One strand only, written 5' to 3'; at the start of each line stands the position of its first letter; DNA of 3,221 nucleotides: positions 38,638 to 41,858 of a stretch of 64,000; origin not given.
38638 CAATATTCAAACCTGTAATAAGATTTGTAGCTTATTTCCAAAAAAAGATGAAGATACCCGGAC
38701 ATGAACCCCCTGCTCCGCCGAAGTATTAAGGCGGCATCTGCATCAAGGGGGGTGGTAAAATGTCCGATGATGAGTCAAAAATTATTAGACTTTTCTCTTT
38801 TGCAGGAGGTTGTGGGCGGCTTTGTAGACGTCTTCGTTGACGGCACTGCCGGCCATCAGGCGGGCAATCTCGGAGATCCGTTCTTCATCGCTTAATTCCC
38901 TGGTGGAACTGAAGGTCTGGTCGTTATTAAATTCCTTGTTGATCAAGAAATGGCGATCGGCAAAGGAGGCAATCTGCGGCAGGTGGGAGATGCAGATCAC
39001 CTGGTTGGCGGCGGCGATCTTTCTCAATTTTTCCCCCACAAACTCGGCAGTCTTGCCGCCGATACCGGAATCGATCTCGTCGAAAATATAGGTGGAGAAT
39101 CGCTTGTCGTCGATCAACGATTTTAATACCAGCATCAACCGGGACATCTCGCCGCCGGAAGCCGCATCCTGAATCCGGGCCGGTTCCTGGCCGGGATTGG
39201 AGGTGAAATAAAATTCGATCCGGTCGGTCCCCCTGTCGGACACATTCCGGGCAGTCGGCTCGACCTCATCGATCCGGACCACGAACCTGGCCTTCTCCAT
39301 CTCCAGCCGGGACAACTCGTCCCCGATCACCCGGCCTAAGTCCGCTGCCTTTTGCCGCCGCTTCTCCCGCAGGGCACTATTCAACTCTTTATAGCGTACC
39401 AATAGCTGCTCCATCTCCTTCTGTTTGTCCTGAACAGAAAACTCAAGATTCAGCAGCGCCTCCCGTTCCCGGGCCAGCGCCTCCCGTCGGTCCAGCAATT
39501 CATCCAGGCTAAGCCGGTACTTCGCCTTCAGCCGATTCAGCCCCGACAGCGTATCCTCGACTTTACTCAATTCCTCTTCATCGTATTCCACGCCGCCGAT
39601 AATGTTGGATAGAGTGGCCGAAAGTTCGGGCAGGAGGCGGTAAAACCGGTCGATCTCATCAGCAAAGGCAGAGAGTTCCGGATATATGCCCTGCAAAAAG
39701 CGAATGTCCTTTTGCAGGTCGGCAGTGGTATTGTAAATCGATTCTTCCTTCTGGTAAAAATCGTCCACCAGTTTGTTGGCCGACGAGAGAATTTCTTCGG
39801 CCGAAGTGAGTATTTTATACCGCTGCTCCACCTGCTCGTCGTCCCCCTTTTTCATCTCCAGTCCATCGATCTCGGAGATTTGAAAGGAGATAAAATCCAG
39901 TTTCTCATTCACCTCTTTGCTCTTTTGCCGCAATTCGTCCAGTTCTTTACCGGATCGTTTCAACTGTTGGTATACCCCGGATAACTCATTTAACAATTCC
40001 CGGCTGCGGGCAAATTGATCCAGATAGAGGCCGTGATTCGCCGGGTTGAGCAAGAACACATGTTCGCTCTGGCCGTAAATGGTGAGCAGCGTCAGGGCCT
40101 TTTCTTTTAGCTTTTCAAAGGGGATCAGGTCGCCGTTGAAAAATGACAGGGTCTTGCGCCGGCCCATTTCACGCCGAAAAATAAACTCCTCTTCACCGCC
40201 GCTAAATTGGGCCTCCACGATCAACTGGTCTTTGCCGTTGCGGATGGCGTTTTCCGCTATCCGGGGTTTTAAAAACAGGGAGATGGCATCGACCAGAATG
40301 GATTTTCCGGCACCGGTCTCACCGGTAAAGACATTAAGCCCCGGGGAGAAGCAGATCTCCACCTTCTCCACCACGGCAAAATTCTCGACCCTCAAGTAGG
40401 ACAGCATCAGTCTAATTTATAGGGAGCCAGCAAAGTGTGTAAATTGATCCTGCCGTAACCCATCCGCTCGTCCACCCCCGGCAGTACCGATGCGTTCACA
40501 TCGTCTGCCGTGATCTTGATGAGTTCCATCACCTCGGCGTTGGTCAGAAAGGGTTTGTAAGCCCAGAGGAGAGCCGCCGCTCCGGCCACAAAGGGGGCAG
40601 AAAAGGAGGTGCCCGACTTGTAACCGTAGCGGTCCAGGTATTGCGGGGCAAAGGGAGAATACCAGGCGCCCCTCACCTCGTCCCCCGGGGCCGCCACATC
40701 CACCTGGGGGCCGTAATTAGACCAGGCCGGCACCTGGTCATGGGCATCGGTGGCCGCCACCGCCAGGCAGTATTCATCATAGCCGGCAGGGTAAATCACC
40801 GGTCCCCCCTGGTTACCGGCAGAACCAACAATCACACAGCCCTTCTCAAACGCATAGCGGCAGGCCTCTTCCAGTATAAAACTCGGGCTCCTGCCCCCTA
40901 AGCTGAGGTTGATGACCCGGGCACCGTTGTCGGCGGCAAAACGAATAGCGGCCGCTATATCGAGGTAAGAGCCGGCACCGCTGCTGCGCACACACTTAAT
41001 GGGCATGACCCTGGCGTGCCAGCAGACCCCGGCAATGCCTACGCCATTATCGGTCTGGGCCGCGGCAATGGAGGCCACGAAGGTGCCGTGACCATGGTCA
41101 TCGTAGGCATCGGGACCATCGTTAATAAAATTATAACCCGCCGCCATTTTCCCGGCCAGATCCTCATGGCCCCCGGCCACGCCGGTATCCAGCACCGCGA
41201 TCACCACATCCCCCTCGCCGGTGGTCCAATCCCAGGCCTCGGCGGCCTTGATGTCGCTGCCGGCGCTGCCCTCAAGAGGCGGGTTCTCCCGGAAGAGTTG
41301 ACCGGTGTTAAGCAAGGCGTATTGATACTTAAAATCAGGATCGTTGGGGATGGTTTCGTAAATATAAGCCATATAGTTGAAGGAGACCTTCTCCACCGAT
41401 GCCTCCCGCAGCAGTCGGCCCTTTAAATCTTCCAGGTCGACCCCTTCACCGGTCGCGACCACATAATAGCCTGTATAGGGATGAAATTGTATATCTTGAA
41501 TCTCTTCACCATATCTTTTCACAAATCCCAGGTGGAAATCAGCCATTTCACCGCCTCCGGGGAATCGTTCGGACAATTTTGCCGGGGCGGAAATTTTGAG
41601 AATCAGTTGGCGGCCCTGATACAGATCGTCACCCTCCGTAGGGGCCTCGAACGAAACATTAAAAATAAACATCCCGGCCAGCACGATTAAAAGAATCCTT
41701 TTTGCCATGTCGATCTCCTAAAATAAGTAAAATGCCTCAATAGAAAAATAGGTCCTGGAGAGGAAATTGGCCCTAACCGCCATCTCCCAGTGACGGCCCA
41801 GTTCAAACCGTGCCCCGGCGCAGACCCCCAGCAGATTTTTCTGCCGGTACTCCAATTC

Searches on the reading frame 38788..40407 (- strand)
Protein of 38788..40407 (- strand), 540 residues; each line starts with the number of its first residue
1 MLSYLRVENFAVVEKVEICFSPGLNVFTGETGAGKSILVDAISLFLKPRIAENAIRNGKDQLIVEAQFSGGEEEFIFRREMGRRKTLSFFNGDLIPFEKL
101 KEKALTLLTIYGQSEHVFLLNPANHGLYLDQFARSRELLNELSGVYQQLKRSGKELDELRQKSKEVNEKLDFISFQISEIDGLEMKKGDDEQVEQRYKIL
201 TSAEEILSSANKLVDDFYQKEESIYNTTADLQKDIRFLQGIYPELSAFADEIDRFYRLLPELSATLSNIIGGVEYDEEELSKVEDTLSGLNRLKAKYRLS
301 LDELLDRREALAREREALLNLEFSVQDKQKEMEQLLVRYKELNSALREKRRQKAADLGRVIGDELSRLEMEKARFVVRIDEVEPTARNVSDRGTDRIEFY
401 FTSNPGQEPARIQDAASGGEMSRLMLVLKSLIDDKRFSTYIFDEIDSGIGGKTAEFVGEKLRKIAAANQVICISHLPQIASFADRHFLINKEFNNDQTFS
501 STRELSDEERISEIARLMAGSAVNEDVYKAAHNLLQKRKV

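Call 76: search_protein_families(library=pfam, proteins=[window:38788-40407:-], max_evalue=0.0001)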
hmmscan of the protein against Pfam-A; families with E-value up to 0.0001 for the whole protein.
window:38788-40407:- (540 aa): 5 families
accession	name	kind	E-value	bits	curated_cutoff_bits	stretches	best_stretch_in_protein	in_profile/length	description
PF02463.25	SMC_N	-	1.7e-13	50.9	40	1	2-491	2-213/220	RecF/RecN/SMC N terminal domain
PF13476.12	AAA_23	-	7.4e-10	40.2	27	1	5-235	2-193/201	AAA domain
PF13175.12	AAA_15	-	7.8e-07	29.5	32.1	1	1-297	1-198/374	AAA ATPase domain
PF13304.12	AAA_21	-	2e-05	25.3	27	0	298-479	220-302/304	AAA domain, putative AbiEii toxin, Type IV TA system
PF13555.12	AAA_29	-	3.4e-05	23.9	27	1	3-49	2-49/61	P-loop containing region of AAA domain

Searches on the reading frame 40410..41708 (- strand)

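Call 76: search_protein_families(library=pfam, proteins=[window:40410-41708:-], max_evalue=0.0001)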
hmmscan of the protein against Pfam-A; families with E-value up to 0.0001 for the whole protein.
window:40410-41708:- (433 aa): 1 family
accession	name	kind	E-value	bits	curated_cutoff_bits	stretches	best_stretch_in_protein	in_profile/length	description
PF00082.27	Peptidase_S8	-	2.6e-55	188.2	21.8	1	167-419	3-288/288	Subtilase family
